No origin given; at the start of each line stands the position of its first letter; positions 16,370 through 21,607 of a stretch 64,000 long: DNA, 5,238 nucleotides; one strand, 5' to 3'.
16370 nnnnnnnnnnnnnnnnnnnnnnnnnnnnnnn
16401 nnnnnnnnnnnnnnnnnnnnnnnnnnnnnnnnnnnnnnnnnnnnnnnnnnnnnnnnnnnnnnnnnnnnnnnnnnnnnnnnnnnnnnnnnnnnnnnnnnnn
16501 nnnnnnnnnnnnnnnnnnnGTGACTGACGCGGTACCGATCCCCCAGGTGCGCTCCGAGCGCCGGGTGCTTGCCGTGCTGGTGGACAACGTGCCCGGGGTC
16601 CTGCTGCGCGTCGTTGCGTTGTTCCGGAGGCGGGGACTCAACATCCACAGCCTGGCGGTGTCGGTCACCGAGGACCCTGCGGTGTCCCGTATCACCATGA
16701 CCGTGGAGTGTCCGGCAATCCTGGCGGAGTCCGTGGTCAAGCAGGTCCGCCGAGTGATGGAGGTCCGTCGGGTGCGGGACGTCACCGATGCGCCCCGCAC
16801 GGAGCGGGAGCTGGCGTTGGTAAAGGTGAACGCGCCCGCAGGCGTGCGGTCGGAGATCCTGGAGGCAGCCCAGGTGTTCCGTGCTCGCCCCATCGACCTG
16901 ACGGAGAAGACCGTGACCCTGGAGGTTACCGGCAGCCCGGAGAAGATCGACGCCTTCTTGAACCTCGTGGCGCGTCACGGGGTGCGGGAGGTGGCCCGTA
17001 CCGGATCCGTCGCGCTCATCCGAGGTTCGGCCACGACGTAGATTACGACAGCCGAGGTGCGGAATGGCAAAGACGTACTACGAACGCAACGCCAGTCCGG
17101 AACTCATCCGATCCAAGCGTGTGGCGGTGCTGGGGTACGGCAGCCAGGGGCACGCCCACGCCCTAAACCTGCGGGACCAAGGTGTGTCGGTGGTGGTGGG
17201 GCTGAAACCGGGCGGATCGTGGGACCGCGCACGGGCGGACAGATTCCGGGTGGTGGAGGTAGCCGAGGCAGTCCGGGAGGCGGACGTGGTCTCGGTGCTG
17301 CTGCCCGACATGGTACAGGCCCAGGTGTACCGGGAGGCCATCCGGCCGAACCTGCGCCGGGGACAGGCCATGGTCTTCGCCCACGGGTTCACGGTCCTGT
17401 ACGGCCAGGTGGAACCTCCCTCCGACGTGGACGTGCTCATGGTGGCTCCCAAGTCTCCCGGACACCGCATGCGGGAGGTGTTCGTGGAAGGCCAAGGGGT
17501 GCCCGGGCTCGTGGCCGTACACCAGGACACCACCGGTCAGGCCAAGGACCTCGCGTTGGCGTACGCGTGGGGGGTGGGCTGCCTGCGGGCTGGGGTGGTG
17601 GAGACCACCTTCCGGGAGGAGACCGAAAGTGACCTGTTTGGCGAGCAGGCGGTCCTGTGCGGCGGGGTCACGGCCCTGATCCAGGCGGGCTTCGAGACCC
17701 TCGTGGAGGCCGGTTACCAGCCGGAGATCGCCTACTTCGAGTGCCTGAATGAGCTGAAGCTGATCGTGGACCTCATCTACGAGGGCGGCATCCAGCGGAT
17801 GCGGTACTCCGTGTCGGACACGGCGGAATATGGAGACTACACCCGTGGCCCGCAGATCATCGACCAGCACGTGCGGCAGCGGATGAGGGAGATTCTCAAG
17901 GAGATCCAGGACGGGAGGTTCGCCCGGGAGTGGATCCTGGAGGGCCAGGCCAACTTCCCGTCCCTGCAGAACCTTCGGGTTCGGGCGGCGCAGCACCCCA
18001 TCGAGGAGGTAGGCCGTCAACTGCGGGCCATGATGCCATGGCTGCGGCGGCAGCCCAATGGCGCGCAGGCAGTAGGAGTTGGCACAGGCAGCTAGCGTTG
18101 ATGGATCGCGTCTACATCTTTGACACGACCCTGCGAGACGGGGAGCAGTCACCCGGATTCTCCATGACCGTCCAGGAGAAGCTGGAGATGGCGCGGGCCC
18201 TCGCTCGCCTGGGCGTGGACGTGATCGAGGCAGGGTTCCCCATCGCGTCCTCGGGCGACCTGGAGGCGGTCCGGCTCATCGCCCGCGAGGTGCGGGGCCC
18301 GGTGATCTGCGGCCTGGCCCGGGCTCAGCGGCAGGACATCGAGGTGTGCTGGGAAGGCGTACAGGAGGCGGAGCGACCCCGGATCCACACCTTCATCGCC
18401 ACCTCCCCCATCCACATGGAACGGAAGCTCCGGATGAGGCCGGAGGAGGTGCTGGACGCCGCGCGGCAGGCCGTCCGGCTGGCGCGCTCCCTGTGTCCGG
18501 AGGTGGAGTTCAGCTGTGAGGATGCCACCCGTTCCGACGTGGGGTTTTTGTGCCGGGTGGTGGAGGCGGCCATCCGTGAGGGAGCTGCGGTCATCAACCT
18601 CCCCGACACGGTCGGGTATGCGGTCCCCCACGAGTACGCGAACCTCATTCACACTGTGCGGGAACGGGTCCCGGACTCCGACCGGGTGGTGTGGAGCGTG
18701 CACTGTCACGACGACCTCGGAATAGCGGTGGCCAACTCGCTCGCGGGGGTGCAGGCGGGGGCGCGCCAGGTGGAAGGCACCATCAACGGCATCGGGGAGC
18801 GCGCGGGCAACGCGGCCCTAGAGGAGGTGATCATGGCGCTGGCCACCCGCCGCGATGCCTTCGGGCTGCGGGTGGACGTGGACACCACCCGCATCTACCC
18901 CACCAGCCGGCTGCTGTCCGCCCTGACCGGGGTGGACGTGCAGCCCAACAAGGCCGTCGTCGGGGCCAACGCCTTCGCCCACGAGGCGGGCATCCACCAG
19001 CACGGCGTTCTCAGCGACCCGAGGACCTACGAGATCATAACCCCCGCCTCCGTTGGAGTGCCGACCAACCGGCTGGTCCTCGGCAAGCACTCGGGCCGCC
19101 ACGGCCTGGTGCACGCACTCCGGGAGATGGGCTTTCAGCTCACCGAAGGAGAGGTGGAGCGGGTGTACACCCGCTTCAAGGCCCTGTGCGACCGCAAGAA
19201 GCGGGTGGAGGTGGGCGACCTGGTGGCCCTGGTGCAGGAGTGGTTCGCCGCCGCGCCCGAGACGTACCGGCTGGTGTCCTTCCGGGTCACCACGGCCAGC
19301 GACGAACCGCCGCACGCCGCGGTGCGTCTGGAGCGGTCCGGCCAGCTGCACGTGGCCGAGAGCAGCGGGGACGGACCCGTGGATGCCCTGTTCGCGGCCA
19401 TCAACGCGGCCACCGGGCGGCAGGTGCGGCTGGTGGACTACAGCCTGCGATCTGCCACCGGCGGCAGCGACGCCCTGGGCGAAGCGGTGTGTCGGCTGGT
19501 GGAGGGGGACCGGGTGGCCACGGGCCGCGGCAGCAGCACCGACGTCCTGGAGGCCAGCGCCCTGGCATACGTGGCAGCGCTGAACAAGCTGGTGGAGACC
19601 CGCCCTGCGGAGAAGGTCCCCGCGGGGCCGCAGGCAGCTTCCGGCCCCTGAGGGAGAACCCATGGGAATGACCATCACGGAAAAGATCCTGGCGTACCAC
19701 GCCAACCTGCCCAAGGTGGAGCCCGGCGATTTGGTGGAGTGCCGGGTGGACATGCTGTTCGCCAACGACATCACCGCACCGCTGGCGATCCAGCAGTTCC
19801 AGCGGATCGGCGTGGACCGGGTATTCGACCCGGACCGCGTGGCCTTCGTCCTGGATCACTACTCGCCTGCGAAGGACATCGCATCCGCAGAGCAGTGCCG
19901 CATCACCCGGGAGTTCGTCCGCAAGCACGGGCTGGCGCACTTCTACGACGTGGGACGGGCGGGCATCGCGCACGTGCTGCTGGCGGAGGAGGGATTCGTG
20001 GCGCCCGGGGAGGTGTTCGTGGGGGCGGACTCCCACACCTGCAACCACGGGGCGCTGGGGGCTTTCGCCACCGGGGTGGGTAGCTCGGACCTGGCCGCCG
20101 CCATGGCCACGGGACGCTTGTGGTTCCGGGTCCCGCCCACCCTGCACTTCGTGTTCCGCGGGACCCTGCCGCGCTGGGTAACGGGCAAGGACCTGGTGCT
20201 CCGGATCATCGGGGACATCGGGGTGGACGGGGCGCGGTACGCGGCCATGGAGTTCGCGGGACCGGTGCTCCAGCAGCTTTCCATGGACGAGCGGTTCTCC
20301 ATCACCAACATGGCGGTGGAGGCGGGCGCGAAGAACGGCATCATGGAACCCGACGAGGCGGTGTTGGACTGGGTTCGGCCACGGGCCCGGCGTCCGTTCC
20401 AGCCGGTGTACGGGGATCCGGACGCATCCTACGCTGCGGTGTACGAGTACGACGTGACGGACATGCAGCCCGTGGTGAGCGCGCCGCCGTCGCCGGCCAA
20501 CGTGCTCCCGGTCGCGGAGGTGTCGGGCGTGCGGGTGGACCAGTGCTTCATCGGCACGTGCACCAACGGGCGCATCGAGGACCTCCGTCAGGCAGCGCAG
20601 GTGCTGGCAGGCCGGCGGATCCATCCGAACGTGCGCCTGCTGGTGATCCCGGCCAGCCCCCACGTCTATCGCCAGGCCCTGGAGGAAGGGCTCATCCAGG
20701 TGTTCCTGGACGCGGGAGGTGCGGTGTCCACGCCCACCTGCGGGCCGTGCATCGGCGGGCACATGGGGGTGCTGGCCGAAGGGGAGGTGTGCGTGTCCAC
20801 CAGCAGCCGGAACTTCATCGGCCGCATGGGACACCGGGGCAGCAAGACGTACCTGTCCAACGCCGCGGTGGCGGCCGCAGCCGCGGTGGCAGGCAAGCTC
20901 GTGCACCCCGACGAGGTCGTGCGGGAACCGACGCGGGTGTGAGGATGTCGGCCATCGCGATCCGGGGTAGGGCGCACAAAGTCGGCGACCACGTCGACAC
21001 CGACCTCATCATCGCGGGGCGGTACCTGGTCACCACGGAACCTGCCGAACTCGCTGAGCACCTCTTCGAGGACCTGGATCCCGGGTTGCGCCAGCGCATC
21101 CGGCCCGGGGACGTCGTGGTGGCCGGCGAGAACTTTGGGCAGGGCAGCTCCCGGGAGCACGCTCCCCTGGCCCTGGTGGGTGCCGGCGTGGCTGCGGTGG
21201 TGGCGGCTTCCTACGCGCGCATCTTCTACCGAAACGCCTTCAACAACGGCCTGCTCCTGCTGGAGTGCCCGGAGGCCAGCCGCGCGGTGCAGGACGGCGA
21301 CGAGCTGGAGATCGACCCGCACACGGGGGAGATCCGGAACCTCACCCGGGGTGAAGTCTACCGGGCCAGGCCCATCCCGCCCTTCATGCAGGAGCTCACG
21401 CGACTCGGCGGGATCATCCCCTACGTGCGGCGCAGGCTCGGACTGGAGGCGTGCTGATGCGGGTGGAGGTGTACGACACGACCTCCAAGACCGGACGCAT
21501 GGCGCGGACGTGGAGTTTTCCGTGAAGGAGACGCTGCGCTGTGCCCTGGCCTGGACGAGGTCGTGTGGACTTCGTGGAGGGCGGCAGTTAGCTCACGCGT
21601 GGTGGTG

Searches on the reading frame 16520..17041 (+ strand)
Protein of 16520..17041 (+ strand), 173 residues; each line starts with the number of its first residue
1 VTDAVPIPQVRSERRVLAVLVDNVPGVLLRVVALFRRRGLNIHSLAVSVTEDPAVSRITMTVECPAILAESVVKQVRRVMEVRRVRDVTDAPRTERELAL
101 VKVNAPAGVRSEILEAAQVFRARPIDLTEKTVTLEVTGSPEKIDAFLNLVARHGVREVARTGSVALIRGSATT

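Call 8: search_protein_families(library=ncbifam, proteins=[window:16520-17041:+])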
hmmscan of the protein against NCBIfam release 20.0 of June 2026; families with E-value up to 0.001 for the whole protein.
window:16520-17041:+ (173 aa): 5 families
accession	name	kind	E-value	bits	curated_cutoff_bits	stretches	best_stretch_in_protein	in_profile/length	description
NF008864.0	PRK11895.1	equivalog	6.9e-53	178.7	119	1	13-171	2-160/164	acetolactate synthase small subunit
TIGR00119.1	acolac_sm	equivalog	2.6e-48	164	56.9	1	14-169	2-157/158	acetolactate synthase small subunit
NF005233.0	PRK06737.1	equivalog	5.9e-09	35.9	102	1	18-86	6-74/76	ACT domain-containing protein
NF006036.0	PRK08178.1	equivalog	1.5e-08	34.5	128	1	10-91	10-90/102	acetolactate synthase small subunit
NF008362.0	PRK11152.1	equivalog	1.2e-05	25.1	68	1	16-86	5-74/85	acetolactate synthase 2 small subunit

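Call 15: find_encoding_contigs(protein=window:16520-17041:+, flank=6000, max_places=8)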
Protein window:16520-17041:+ (173 aa): no gene with exactly this product is on record in the collection.

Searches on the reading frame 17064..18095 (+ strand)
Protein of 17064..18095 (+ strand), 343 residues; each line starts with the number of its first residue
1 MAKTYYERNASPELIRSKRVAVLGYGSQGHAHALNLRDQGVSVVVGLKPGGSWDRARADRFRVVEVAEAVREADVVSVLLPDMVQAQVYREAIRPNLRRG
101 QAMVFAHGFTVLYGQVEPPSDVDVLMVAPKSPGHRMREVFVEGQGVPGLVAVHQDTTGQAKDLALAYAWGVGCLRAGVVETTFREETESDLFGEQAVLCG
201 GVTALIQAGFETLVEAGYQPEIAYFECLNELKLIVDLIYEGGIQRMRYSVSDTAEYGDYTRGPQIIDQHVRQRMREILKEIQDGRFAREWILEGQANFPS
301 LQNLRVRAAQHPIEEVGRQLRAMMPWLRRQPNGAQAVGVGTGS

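Call 8: search_protein_families(library=ncbifam, proteins=[window:17064-18095:+])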
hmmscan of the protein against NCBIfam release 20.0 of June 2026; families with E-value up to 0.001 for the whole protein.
window:17064-18095:+ (343 aa): 6 families
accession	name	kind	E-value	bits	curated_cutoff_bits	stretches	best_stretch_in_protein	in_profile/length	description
NF004017.0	PRK05479.1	equivalog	1.1e-161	537.2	336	1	1-330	1-331/337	ketol-acid reductoisomerase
NF009940.0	PRK13403.1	equivalog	7.5e-145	481.9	406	1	3-328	2-327/335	ketol-acid reductoisomerase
TIGR00465.1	ilvC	equivalog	4.7e-132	439.7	226.15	1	16-327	2-313/314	ketol-acid reductoisomerase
NF003557.0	PRK05225.1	equivalog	1.9e-58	198.2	713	2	11-202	31-229/491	ketol-acid reductoisomerase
TIGR00936.1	ahcY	equivalog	2.5e-05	23.3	497.6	1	12-76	200-264/416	adenosylhomocysteinase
NF004005.0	PRK05476.2-3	equivalog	0.00049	19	275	1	14-76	205-267/418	adenosylhomocysteinase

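Call 16: find_encoding_contigs(protein=window:17064-18095:+, flank=6000, max_places=8)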
Protein window:17064-18095:+ (343 aa): no gene with exactly this product is on record in the collection.

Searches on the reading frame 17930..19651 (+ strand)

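Call 8: search_protein_families(library=ncbifam, proteins=[window:17930-19651:+])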
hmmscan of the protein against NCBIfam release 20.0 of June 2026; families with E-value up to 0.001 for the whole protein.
window:17930-19651:+ (573 aa): 26 families (the best 25 are shown)
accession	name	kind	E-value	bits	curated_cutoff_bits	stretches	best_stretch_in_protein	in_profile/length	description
NF002086.0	PRK00915.1-3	equivalog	3.5e-223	741.7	532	1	58-560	4-507/516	2-isopropylmalate synthase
NF002087.0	PRK00915.1-4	equivalog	3.1e-218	725.5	729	1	58-558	4-506/516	2-isopropylmalate synthase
TIGR00973.1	leuA_bact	equivalog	4.5e-209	695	598.7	1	60-552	1-494/494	2-isopropylmalate synthase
NF002088.0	PRK00915.1-5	equivalog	5.1e-190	632.3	697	1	58-558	1-502/514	2-isopropylmalate synthase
NF002084.0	PRK00915.1-1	equivalog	8.1e-178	592.2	748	1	59-560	3-505/523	2-isopropylmalate synthase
NF002085.0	PRK00915.1-2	subfamily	4.5e-148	494.1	517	1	53-557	6-502/504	2-isopropylmalate synthase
TIGR02090.1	LEU1_arch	subfamily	2.3e-126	421.8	484.75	1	61-434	1-362/363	isopropylmalate/citramalate/homocitrate synthases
NF041069.1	IPMS_Sufob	equivalog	8.3e-126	420.2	600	1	61-437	1-367/371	isopropylmalate synthase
TIGR02660.1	nifV_homocitr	equivalog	5.9e-93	312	462.9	1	61-430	2-360/365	homocitrate synthase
TIGR02146.1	LysS_fung_arch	equivalog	1.3e-80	271.2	413.55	1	63-417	1-343/344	homocitrate synthase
NF042434.1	IPMS_Lepto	equivalog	4e-76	256.4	500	1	60-422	5-372/374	2-isopropylmalate synthase LeuA2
TIGR00977.1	citramal_synth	equivalog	1e-68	231.9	450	1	61-552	2-514/526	citramalate synthase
NF002991.1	PRK03739.1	subfamily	1.9e-54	185.3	455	1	47-553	14-550/550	2-isopropylmalate synthase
NF042433.1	CitmalDyn_Leptosp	equivalog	2e-52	178.5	950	1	59-520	6-471/514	(R)-citramalate synthase CimA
TIGR00970.1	leuA_yeast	equivalog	1.1e-39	136.4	697.4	1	63-359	29-340/564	2-isopropylmalate synthase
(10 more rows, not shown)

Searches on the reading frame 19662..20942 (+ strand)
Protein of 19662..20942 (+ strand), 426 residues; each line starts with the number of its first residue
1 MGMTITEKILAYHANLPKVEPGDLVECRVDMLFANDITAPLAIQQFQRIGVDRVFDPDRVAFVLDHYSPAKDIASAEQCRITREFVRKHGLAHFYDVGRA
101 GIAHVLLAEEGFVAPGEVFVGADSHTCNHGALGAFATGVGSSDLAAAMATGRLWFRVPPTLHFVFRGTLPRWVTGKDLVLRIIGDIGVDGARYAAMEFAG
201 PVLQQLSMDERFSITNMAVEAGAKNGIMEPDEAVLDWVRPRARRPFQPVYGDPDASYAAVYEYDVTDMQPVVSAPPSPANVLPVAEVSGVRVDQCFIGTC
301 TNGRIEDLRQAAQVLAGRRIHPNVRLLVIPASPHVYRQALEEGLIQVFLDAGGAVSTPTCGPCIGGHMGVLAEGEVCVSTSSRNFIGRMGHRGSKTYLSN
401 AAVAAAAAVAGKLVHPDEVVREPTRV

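Call 8: search_protein_families(library=ncbifam, proteins=[window:19662-20942:+])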
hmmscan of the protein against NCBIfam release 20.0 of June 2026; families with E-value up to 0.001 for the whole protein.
window:19662-20942:+ (426 aa): 19 families
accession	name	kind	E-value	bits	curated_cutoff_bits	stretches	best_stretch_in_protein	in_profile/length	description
NF001614.1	PRK00402.1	subfamily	1.4e-184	613.6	385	1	3-416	1-414/415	aconitase/3-isopropylmalate dehydratase large subunit family protein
TIGR02083.1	LEU2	equivalog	1.5e-180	600.6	610.65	1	3-419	1-419/419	3-isopropylmalate dehydratase large subunit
TIGR01343.1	hacA_fam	subfamily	1.5e-177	590.3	385.7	1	4-416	1-411/412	homoaconitate hydratase family protein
TIGR02086.1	IPMI_arch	subfamily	4.1e-157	523.1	410.15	1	3-417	1-410/411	3-isopropylmalate dehydratase/homoaconitate hydratase family large subunit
NF040615.1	HacA_Meth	equivalog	9.2e-137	456.2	550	1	3-413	1-415/419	homoaconitase large subunit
NF009116.0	PRK12466.1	subfamily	4.3e-99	332.2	531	2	3-286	5-305/472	3-isopropylmalate dehydratase large subunit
NF005558.0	PRK07229.1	equivalog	1.8e-98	330.8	612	1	1-419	1-415/647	aconitate hydratase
NF004016.0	PRK05478.1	subfamily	1.7e-92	310.4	510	2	3-286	4-303/468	3-isopropylmalate dehydratase large subunit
TIGR01342.1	acon_putative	hypoth_equivalog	8.2e-86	288.6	719.15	1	4-419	1-412/655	putative aconitate hydratase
TIGR00170.1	leuC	equivalog_domain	1.1e-78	265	560.25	2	3-286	3-302/466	3-isopropylmalate dehydratase large subunit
TIGR00139.1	h_aconitase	equivalog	2.7e-72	244.2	529.9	2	3-242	2-244/709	homoaconitase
NF006690.0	PRK09238.1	equivalog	8.3e-46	156.3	782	2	251-419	651-817/852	bifunctional aconitate hydratase 2/2-methylisocitrate dehydratase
TIGR01340.1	aconitase_mito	equivalog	1.6e-37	129.2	825.35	1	26-413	53-472/745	aconitate hydratase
NF008503.0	PRK11413.1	equivalog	1.1e-34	119.4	641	2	109-287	135-314/753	hydratase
TIGR00117.1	acnB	equivalog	1.8e-33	115.4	1287.2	1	250-419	649-815/844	bifunctional aconitate hydratase 2/2-methylisocitrate dehydratase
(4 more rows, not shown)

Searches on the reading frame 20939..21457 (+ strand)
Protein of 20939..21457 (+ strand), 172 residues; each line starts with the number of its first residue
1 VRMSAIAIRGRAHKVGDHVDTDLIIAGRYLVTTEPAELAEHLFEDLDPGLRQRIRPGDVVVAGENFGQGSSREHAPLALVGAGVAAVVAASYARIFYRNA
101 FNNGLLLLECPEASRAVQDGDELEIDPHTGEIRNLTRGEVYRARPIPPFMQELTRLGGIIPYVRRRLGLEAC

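Call 54: search_protein_families(library=pfam, proteins=[window:20939-21457:+])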
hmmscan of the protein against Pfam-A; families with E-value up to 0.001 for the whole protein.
window:20939-21457:+ (172 aa): 2 families
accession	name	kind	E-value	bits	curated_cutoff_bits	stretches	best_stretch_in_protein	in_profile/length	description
PF00694.25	Aconitase_C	-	6.1e-21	75.6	22.8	1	59-112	77-130/131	Aconitase C-terminal domain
PF06434.19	Aconitase_2_N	-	0.00016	21.9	27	0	86-163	95-170/204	Aconitate hydratase 2 N-terminus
